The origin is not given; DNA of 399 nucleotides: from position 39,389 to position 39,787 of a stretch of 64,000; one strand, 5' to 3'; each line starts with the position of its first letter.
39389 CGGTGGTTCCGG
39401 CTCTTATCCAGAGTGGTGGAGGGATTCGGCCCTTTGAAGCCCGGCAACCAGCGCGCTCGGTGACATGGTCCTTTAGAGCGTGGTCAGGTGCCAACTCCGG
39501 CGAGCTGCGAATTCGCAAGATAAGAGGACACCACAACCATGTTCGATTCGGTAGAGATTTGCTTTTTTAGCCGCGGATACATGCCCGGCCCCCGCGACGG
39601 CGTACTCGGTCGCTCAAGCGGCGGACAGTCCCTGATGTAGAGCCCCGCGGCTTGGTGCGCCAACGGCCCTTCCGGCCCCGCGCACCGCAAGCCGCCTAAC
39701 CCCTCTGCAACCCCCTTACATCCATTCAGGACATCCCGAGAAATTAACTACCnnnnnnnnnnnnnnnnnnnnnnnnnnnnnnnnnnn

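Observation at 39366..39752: SAM-I riboswitch with an unusually long (~225 nt) leader before a threonine-synthase-like gene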

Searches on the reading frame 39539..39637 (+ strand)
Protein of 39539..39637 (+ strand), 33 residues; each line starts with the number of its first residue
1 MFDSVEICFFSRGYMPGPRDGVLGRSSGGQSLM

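Call 44: list_cluster_members(proteins=[window:39539-39637:+, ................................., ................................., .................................])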
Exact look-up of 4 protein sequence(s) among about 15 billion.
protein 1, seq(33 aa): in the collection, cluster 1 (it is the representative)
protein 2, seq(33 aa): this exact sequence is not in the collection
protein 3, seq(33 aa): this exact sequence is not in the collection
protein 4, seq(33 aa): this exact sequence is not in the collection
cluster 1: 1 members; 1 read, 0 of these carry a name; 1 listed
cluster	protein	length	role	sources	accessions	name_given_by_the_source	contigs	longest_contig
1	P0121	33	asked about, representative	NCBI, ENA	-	-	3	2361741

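Call 46: search_protein_representatives(protein=window:39539-39637:+)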
Query: 33 residues. Proteins with E-value up to 0.001 (for the whole library): 17; up to 1e-10: 1; up to 1e-30: 0. The best 17 are listed.
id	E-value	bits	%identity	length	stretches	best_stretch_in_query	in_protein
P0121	2.6e-15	68.9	100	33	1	1-33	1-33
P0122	5.9e-09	49.8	39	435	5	5-25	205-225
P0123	1.7e-07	45.4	58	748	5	12-28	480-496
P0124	2.6e-07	44.8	50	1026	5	10-27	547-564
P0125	2.3e-06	42.0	39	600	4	5-28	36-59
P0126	1.5e-05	39.5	56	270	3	10-28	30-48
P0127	9.8e-05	37.0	47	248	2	5-29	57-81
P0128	9.9e-05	37.0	44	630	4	10-27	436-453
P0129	1.5e-04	36.5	44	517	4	9-27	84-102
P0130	1.7e-04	36.3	56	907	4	10-28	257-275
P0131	3.2e-04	35.5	50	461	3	5-25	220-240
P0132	3.5e-04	35.4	51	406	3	8-24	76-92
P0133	3.9e-04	35.2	44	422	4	5-24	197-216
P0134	5.5e-04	34.8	50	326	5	13-30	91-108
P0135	6.6e-04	34.5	44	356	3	9-27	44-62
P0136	7.5e-04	34.4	61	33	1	1-33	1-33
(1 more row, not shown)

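Call 49: list_cluster_members(proteins=[P0136])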
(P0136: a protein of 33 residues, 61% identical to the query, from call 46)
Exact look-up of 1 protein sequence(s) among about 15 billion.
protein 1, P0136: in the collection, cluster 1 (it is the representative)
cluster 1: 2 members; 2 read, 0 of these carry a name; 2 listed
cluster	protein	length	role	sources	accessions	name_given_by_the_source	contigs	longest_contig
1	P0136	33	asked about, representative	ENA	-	-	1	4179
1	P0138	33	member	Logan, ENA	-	-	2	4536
